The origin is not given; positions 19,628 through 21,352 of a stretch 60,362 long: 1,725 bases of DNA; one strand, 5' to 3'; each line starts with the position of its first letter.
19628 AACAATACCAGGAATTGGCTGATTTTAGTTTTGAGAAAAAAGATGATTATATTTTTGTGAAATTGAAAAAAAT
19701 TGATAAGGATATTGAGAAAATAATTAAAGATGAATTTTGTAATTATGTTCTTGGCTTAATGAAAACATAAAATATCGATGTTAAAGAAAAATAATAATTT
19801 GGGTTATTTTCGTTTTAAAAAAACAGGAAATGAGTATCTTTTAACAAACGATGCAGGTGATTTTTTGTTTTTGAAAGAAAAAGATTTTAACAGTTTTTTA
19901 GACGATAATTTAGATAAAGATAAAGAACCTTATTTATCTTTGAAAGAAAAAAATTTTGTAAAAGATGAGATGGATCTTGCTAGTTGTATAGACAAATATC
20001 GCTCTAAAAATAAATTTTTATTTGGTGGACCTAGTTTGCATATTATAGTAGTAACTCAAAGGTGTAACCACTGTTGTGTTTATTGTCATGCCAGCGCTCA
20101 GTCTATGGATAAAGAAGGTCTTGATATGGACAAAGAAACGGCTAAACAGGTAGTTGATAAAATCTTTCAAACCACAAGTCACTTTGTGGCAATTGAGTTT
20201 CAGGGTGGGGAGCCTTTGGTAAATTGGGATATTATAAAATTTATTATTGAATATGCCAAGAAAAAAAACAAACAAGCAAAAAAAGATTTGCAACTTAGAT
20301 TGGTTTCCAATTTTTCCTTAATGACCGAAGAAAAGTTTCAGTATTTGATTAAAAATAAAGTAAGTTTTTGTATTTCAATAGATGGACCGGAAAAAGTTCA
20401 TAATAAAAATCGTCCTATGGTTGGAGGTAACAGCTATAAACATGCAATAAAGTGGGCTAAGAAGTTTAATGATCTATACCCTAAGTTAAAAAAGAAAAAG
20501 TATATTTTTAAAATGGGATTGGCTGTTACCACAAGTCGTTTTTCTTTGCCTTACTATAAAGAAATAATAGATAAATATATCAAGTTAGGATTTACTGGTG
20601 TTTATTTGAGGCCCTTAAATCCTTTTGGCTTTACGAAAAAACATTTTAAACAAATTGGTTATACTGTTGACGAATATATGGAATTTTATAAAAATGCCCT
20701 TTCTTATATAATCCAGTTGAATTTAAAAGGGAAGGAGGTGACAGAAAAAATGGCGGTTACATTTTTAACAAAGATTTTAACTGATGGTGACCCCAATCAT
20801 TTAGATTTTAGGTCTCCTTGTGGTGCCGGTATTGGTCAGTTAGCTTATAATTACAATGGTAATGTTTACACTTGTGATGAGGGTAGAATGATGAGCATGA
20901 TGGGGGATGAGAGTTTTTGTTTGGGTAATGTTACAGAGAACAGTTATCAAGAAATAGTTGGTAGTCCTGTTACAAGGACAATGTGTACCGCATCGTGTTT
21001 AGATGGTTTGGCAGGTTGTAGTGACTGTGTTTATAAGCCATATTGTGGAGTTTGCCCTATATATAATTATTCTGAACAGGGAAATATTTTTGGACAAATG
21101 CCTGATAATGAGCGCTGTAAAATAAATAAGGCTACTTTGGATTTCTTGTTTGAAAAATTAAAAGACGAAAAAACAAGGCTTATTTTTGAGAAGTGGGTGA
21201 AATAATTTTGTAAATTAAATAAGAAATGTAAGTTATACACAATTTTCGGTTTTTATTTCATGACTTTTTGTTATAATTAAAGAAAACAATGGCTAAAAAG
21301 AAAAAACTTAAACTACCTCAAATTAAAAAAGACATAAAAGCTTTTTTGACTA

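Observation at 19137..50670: A ~31-kb locus with 12 radical SAM genes (13 domains), plus an outlying paralog at 15295, built around a His-Gly-Ser repeat protein: candidate undescribed maturation/biosynthetic system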

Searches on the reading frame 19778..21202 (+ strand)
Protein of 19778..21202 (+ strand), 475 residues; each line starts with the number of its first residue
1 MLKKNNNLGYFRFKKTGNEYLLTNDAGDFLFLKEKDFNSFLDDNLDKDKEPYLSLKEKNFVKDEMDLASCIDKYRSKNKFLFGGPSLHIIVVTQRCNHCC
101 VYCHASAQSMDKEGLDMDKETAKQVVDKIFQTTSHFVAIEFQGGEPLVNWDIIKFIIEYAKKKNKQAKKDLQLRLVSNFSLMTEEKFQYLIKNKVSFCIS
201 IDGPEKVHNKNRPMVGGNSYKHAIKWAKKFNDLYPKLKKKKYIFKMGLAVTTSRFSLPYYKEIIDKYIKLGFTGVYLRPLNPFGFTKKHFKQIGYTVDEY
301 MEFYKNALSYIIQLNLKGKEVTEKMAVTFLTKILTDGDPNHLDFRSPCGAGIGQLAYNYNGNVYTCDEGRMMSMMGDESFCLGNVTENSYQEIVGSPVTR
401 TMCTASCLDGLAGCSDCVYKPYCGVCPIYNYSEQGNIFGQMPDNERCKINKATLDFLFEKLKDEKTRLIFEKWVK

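Call 4: search_protein_families(library=pfam, proteins=[window:19778-21202:+], max_evalue=0.01)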
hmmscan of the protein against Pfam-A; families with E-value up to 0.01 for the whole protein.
window:19778-21202:+ (475 aa): 3 families
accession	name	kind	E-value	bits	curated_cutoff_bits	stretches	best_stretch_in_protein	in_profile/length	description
PF04055.27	Radical_SAM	-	1.4e-18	68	29.5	1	90-232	1-138/166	Radical SAM superfamily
PF13353.11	Fer4_12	-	6.1e-11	43.2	22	1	84-211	3-123/137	4Fe-4S single cluster domain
PF13186.11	SPASM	-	5.3e-05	23.9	21.5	1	348-417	1-66/67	Iron-sulfur cluster-binding domain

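Call 8: search_protein_families(library=ncbifam, proteins=[window:19778-21202:+], max_evalue=0.01)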
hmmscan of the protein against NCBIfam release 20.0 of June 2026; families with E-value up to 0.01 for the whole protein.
window:19778-21202:+ (475 aa): 70 families (the best 25 are shown)
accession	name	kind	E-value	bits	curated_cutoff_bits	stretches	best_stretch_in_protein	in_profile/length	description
TIGR03978.1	rSAM_paired_1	equivalog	6.1e-164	546.2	370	1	10-474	3-466/466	His-Xaa-Ser system radical SAM maturase HxsB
TIGR04064.1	rSAM_nif11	equivalog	3.9e-40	137.9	518.7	1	10-457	4-429/459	nif11-like peptide radical SAM maturase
NF047865.1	rSAM_PapB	equivalog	3.6e-38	131.6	340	1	90-437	7-327/330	PapB family radical SAM/SPASM ranthipeptide maturase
TIGR03906.1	quino_hemo_SAM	equivalog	6.3e-34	117.4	453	1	89-458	97-444/467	quinohemoprotein amine dehydrogenase maturation protein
TIGR03974.1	rSAM_six_Cys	equivalog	1.2e-32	113.4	425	1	70-452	84-440/451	thioether cross-link-forming SCIFF peptide maturase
NF040492.1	not_ScfB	exception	4.5e-31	108.2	855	1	91-455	100-442/450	ScfB-related radical SAM/SPASM orphan maturase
TIGR04068.1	rSAM_ocin_clost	equivalog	2.1e-28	99.5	500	1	86-450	84-442/462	Cys-rich peptide radical SAM maturase CcpM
TIGR04115.1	rSAM_Cxxx_rpt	equivalog_domain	5.9e-25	88.5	350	1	90-451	6-350/359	radical SAM peptide maturase, CXXX-repeat target family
NF035951.1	rSAM_RumMC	equivalog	1.9e-24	86.2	720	1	89-265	115-294/510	RumMC family radical SAM sactipeptide maturase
TIGR03942.1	sulfatase_rSAM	equivalog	2e-22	79.8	349.45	1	91-436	6-334/363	anaerobic sulfatase maturase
TIGR04280.1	geopep_mat_rSAM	hypoth_equivalog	1.1e-21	77.3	400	1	87-231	85-231/428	geopeptide radical SAM maturase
NF041298.1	rSAM_mat_DynA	equivalog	2e-21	76.4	450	1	89-433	4-328/356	dynobactin maturation radical SAM/SPASM protein DynA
NF038107.1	rSAM_NF038107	equivalog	2.7e-21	75.9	600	1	26-236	24-239/444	Cys-every-fifth radical SAM/SPASM peptide maturase CefB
TIGR04148.1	GG_samocin_CFB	equivalog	1.2e-19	70.8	300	1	90-245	21-185/411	radical SAM peptide maturase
TIGR04163.1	rSAM_cobopep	equivalog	2.5e-19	69.4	375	1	85-437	63-398/428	peptide-modifying radical SAM enzyme CbpB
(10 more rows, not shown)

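Call 21: find_encoding_contigs(protein=window:19778-21202:+, flank=10000, max_places=6)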
Protein window:19778-21202:+ (475 aa): 7 contigs read that carry it; 6 places shown.
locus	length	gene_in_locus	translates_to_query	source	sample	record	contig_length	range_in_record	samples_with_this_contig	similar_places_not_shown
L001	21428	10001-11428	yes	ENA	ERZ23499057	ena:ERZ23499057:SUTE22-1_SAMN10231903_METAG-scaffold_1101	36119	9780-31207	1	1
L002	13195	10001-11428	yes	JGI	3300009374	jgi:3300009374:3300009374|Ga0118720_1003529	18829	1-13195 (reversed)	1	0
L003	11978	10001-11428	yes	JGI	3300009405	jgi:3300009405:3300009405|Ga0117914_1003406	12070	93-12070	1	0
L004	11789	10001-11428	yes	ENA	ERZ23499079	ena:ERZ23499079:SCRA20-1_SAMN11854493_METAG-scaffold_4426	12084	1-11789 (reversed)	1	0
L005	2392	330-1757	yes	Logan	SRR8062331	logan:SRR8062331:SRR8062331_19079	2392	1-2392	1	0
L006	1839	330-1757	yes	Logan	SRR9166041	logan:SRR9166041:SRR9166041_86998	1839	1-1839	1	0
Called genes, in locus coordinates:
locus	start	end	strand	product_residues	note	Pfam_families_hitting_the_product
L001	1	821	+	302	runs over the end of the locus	PF01435:Peptidase_M48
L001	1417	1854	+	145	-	-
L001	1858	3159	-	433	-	PF01136:Peptidase_U32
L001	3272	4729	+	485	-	PF13638:PIN_4, PF02562:PhoH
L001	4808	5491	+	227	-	PF04087:DUF389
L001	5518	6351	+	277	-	PF04055:Radical_SAM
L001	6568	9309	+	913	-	PF03477:ATP-cone, PF00317:Ribonuc_red_lgN, PF02867:Ribonuc_red_lgC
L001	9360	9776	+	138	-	PF27806:HxsD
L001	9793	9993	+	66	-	-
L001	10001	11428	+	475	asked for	PF04055:Radical_SAM, PF13353:Fer4_12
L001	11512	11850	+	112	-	-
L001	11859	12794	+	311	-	-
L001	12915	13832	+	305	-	PF09924:LPG_synthase_C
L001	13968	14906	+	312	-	PF04055:Radical_SAM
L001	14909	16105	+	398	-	PF02655:ATP-grasp_3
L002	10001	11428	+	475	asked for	PF04055:Radical_SAM, PF13353:Fer4_12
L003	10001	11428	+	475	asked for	PF04055:Radical_SAM, PF13353:Fer4_12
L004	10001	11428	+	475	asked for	PF04055:Radical_SAM, PF13353:Fer4_12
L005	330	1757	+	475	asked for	PF04055:Radical_SAM, PF13353:Fer4_12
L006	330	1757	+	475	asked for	PF04055:Radical_SAM, PF13353:Fer4_12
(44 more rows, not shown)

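Call 22: find_homologous_proteins(query=window:19778-21202:+, max_evalue=1e-20)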
Query window:19778-21202:+ (475 aa): 5478 proteins with E <= 1e-20 among 8000 candidates; the best 120 are listed.
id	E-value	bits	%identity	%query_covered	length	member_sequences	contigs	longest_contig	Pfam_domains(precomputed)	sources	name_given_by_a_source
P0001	0.0e+0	1107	100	100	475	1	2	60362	PF04055.28,PF13353.12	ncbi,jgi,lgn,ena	-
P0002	5.4e-272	921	82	100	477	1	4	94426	PF04055.28,PF13353.12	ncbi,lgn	-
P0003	2.2e-253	859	78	99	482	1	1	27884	PF04055.28,PF13353.12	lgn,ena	-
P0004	2.4e-249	846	77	99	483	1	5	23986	PF04055.28,PF13353.12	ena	-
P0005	7.1e-249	844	77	99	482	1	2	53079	PF04055.28,PF13353.12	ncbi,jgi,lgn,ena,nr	ncbi:MAG: His-Xaa-Ser system radical SAM maturase HxsB [Patescibacteria group bacterium]|nr:His-Xaa-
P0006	1.5e-244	830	75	99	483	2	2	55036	PF04055.28,PF13353.12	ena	-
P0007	2.6e-243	826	75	99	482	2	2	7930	PF04055.28,PF13353.12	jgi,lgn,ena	-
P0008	1.7e-242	823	74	99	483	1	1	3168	PF04055.28,PF13353.12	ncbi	-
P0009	2.4e-242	823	73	99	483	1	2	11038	PF13186.12,PF04055.28,PF13353.12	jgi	-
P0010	5.5e-242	822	72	99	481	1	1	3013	PF04055.28,PF13353.12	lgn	-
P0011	1.3e-241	820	74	99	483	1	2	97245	PF04055.28,PF13353.12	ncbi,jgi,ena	-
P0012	8.3e-241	818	74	99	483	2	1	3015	PF04055.28,PF13353.12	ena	-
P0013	2.3e-239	813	73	99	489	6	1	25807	PF13186.12,PF04055.28,PF13353.12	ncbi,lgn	-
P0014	5.8e-238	808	73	99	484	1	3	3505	PF04055.28,PF13353.12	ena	-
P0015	2.3e-236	803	72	99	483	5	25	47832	PF04055.28,PF13353.12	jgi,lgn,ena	-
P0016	1.1e-235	801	73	98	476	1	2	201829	PF13186.12,PF04055.28,PF13353.12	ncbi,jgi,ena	-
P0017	4.0e-234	796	73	99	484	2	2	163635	PF13186.12,PF04055.28,PF13353.12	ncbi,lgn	-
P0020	4.2e-233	792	71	99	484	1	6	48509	PF13186.12,PF04055.28,PF13353.12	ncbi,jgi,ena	-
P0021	7.4e-233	792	71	99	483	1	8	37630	PF13186.12,PF04055.28,PF13353.12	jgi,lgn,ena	-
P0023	8.2e-233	791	70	99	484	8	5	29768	PF13186.12,PF04055.28,PF13353.12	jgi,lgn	-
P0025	1.6e-232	790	71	99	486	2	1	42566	PF13186.12,PF04055.28,PF13353.12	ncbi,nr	ncbi:MAG: His-Xaa-Ser system radical SAM maturase HxsB [Candidatus Portnoybacteria bacterium]|nr:His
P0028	1.8e-230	784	70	99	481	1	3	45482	PF13186.12,PF04055.28,PF13353.12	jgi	-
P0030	8.6e-230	781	69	99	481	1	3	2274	PF13186.12,PF04055.28,PF13353.12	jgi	-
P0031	1.1e-229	781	69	99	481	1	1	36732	PF13186.12,PF04055.28,PF13353.12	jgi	-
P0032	1.6e-228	777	69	99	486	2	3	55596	PF13186.12,PF04055.28,PF13353.12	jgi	jgi:uncharacterized protein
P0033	2.1e-228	777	69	99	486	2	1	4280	PF13186.12,PF04055.28,PF13353.12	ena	-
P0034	1.1e-227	775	70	99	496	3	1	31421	PF13186.12,PF04055.28,PF13353.12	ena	-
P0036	2.2e-227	773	70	99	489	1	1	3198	PF13186.12,PF04055.28,PF13353.12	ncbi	ncbi:MAG: His-Xaa-Ser system radical SAM maturase HxsB [Candidatus Portnoybacteria bacterium]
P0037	5.2e-226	769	67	99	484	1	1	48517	PF13186.12,PF04055.28,PF13353.12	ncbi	-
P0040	7.2e-225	765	69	99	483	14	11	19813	PF13186.12,PF04055.28,PF13353.12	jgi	-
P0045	4.8e-220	749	67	99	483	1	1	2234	PF13186.12,PF04055.28,PF13353.12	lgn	-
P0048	2.6e-211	720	64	99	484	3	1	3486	PF13186.12,PF04055.28,PF13353.12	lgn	-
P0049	6.2e-211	719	64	99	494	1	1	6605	PF13186.12,PF04055.28,PF13353.12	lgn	-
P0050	9.4e-210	715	64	99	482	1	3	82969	PF13186.12,PF04055.28,PF13353.12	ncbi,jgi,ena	-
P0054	2.1e-202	691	61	98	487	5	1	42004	PF13186.12,PF04055.28,PF13353.12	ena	-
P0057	2.5e-200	684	62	99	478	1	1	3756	PF13186.12,PF04055.28,PF13353.12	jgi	jgi:uncharacterized protein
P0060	2.7e-199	681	62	99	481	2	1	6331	PF13186.12,PF04055.28,PF13353.12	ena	-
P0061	4.1e-198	677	59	99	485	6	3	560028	PF13186.12,PF04055.28,PF13353.12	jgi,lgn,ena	-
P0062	9.9e-198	676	59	98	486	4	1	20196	PF13186.12,PF04055.28,PF13353.12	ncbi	ncbi:MAG: His-Xaa-Ser system radical SAM maturase HxsB [Candidatus Falkowbacteria bacterium]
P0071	4.2e-194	664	59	98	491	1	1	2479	PF13186.12,PF04055.28,PF13353.12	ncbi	-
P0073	8.3e-194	663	59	99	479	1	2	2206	PF13186.12,PF04055.28,PF13353.12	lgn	-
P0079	6.1e-191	653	58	99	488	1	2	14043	PF13186.12,PF04055.28,PF13353.12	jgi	-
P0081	2.2e-190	652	56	100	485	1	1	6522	PF13186.12,PF04055.28,PF13353.12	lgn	-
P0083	4.5e-190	650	59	99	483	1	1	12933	PF13186.12,PF04055.28,PF13353.12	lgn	-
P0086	2.3e-189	648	58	98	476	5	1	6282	PF13186.12,PF04055.28,PF13353.12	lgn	-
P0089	1.1e-188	646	57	99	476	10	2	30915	PF13186.12,PF04055.28,PF13353.12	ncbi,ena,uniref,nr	ncbi:His-Xaa-Ser system radical SAM maturase HxsB [Candidatus Azambacteria bacterium RBG_16_47_10]|u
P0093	7.6e-188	643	59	98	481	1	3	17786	PF13186.12,PF04055.28,PF13353.12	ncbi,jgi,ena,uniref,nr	ncbi:MAG: His-Xaa-Ser system radical SAM maturase HxsB [Candidatus Schekmanbacteria bacterium GWA2_3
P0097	2.7e-186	638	57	99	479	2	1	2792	PF13186.12,PF04055.28,PF13353.12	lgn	-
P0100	8.5e-185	633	57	99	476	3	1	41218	PF13186.12,PF04055.28,PF13353.12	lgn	-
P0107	1.4e-182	626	56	99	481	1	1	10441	PF13186.12,PF04055.28,PF13353.12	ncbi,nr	ncbi:His-Xaa-Ser system radical SAM maturase HxsB [bacterium]|nr:His-Xaa-Ser system radical SAM matu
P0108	4.9e-182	624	55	99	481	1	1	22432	PF13186.12,PF04055.28,PF13353.12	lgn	-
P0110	2.9e-181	621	56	98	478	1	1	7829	PF13186.12,PF04055.28,PF13353.12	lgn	-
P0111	4.0e-181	621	58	99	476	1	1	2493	PF13186.12,PF04055.28,PF13353.12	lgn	-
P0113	1.9e-180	619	56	98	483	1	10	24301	PF13186.12,PF04055.28,PF13353.12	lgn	-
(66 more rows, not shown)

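Call 23: find_encoding_contigs(protein=P0002, flank=10000, max_places=1)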
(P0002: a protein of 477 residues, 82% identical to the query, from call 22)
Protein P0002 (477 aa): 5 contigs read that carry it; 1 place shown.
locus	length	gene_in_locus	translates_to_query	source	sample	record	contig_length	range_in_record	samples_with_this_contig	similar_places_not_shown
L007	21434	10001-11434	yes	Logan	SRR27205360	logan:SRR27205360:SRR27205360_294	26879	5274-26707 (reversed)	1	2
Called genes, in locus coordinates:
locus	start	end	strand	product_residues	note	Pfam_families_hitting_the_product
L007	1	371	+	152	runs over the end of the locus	-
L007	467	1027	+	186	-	PF04011:LemA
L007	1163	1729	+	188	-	PF20803:PaaX_M, PF09827:CRISPR_Cas2 (weak)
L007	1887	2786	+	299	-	PF01435:Peptidase_M48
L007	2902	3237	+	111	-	-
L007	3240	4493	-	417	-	PF01136:Peptidase_U32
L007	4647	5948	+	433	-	PF13638:PIN_4, PF02562:PhoH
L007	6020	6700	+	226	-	PF04087:DUF389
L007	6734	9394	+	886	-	PF03477:ATP-cone, PF00317:Ribonuc_red_lgN, PF02867:Ribonuc_red_lgC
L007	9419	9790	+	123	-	PF27806:HxsD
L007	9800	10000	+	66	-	-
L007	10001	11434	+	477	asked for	PF13353:Fer4_12, PF04055:Radical_SAM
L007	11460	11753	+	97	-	-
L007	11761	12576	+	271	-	-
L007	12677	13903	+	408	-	PF00464:SHMT, PF00155:Aminotran_1_2 (weak)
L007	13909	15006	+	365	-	PF00155:Aminotran_1_2, PF01041:DegT_DnrJ_EryC1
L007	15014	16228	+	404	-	PF00278:Orn_DAP_Arg_deC, PF02784:Orn_Arg_deC_N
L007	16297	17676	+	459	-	PF02310:B12-binding, PF04055:Radical_SAM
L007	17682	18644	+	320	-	PF00291:PALP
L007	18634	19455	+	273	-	-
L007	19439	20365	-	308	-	PF02558:ApbA, PF08546:ApbA_C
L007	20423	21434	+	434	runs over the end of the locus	PF02310:B12-binding, PF04055:Radical_SAM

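Call 24: find_encoding_contigs(protein=P0016, flank=10000, max_places=1)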
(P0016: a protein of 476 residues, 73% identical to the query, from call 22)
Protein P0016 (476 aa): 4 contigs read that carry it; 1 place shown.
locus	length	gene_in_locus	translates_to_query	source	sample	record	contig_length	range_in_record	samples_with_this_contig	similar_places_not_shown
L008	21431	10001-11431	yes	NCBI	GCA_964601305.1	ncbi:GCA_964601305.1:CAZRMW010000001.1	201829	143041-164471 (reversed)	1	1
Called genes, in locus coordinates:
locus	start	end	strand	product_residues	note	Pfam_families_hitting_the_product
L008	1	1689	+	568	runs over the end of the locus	PF00118:Cpn60_TCP1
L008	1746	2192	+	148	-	-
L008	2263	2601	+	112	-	-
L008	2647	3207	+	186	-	PF04011:LemA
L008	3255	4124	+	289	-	PF01435:Peptidase_M48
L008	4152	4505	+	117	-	-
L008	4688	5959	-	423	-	PF01136:Peptidase_U32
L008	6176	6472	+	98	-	-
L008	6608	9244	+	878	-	PF03477:ATP-cone, PF00317:Ribonuc_red_lgN, PF02867:Ribonuc_red_lgC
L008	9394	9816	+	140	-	PF27806:HxsD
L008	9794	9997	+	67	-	-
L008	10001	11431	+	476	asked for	PF04055:Radical_SAM, PF13353:Fer4_12, PF13186:SPASM (faint)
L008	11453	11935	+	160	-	-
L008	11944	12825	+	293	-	-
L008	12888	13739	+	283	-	PF08241:Methyltransf_11 (weak)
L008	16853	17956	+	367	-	PF04055:Radical_SAM, PF13186:SPASM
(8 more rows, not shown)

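Call 25: find_encoding_contigs(protein=P0061, flank=10000, max_places=1)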
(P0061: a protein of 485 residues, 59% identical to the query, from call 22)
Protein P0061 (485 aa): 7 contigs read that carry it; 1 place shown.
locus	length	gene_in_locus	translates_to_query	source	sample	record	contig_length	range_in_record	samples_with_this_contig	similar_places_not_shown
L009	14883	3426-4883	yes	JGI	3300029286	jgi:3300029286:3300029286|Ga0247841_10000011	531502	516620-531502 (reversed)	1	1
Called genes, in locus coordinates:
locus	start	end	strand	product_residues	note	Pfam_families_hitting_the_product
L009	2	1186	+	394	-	?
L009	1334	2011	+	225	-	PF01797:Y1_Tnp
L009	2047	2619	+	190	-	-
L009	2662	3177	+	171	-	PF23243:HEAT_HEATR1 (weak), PF27806:HxsD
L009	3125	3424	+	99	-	-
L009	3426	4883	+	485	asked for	PF13353:Fer4_12 (weak), PF04055:Radical_SAM, PF13186:SPASM (weak)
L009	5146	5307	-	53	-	-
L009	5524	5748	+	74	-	-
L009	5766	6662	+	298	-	PF04055:Radical_SAM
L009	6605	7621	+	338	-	PF04467:DUF483 (weak)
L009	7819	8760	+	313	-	-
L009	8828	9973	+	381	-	-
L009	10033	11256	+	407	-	PF01075:Glyco_transf_9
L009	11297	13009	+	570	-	PF13231:PMT_2 (weak)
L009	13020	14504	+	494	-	PF02310:B12-binding, PF04055:Radical_SAM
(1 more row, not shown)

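Call 28: find_related_loci(query=A1, collection=genome_contigs, flank=10000)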
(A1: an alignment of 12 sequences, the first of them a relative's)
Query A1 (475 aa) in genome_contigs; peptide patterns used: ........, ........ (x = any residue, [..] = any of these).
599 stretches matched a pattern (row limit reached: there are more); 591 encode a relative of the query (tblastn E <= 1e-3); the best 80 are kept; 80 distinct loci.
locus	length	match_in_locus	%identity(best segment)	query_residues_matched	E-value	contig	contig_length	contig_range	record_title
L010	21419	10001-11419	74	4-474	0e+0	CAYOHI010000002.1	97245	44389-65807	MAG TPA_asm: uncultured Candidatus Saccharibacteria bacterium isolate SRP200020_co1_324 genome assembly, contig: NODE_21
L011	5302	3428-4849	73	4-475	0e+0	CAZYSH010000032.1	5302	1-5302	MAG TPA_asm: uncultured Candidatus Saccharibacteria bacterium isolate binchicken_co330_129 genome assembly, contig: NODE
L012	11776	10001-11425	71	4-475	0e+0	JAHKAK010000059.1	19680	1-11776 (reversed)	MAG: Patescibacteria group bacterium isolate Undefined_mixed_planktonic.mb.35 Undefined_mixed_pl.mb.35_k141_689745, whol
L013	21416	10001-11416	71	4-475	0e+0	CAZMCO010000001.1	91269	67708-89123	MAG TPA_asm: uncultured Candidatus Saccharibacteria bacterium isolate SRP068000_co1_601 genome assembly, contig: NODE_14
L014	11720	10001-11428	71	4-475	0e+0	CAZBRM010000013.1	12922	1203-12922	MAG TPA_asm: uncultured Candidatus Saccharibacteria bacterium isolate SRP178699_co1_639 genome assembly, contig: NODE_64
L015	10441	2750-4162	56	6-475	3e-180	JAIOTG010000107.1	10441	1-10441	MAG: bacterium isolate SMBSF64 bin_7_k127_26052, whole genome shotgun sequence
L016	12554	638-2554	52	8-475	7e-169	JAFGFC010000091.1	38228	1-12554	MAG: Spirochaetes bacterium isolate Zod_Metabat.1289 k87_3889893, whole genome shotgun sequence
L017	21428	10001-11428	51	5-475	4e-168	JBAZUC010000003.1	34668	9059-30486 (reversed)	MAG: Parcubacteria group bacterium isolate SO_2017_GW1_218 NODE_5548_length_34668_cov_1.431632_OW334_2017, whole genome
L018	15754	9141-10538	54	9-474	2e-167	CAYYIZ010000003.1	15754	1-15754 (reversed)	MAG TPA_asm: uncultured Candidatus Saccharibacteria bacterium isolate binchicken_co34_538 genome assembly, contig: NODE_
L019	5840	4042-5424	50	9-475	2e-169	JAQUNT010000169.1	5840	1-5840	MAG: Elusimicrobia bacterium isolate STD1_184 NODE_49792_length_5840_cov_2.500788_Sandtown_D1, whole genome shotgun sequ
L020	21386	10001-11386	53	9-475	1e-166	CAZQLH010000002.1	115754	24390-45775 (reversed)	MAG TPA_asm: uncultured Candidatus Saccharibacteria bacterium isolate SRP077602_co6_254 genome assembly, contig: NODE_17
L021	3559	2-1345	51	23-474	3e-167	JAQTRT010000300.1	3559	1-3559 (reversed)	MAG: bacterium isolate STB_17 NODE_98572_length_3559_cov_3.094406_Sandtown_B, whole genome shotgun sequence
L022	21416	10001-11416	51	7-475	2e-160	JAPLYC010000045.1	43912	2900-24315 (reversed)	MAG: Candidatus Parcubacteria bacterium isolate LacPavin_0920_SED3_MAG_40_21 LacPavin_0920_SED3_scaffold_992293, whole g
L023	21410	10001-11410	53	9-474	6e-160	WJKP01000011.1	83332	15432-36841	MAG: Candidatus Buchananbacteria bacterium isolate Bin_492 k141_611569, whole genome shotgun sequence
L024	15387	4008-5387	50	8-474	1e-159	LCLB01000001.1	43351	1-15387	MAG: Parcubacteria group bacterium GW2011_GWF1_45_5 UX14_C0001, whole genome shotgun sequence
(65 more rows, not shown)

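Call 46: search_protein_families(library=padloc, proteins=[window:19778-21202:+], max_evalue=0.001)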
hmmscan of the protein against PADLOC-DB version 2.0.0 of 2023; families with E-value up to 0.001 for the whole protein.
window:19778-21202:+ (475 aa): 2 families
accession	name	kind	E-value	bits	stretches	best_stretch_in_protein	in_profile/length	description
PDLC02903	pVip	-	6.5e-15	53.3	1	92-252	6-147/257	Viperins not associated with kinases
PDLC02904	pVip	-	2.6e-12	44.8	1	92-240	9-139/262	Viperins associated with kinases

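Call 77: find_related_loci(query=A1, collection=viral_contigs, flank=10000)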
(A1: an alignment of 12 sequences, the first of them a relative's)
Query A1 (475 aa) in viral_contigs; peptide patterns used: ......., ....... (x = any residue, [..] = any of these).
29 stretches matched a pattern; 15 encode a relative of the query (tblastn E <= 1e-3); 15 distinct loci.
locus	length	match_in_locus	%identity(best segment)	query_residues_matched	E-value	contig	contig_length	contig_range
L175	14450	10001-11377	40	9-475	2e-118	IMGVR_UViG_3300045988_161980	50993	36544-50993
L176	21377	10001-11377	40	9-475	3e-118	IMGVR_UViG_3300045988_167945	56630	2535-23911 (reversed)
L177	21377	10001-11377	40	9-475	1e-117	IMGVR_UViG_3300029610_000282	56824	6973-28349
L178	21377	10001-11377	40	9-475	1e-117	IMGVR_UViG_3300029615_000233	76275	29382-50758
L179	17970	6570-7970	38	8-475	1e-110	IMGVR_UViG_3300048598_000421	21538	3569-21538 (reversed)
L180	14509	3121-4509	38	8-475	2e-109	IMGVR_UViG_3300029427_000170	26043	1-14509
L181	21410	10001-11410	38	3-474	1e-107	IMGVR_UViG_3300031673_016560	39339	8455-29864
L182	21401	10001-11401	34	5-474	4e-97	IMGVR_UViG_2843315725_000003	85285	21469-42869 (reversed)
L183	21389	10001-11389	36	11-474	2e-96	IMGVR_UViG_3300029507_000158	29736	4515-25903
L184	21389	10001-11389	36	11-474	2e-96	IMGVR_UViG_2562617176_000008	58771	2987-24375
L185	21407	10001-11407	35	3-473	3e-92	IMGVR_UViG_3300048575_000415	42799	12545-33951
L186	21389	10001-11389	33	11-474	3e-89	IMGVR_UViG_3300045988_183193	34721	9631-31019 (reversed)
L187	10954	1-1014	37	134-475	1e-80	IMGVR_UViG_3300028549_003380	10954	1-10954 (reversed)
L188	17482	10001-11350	24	12-475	6e-40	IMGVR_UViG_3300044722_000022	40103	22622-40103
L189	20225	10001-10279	27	92-179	3e-4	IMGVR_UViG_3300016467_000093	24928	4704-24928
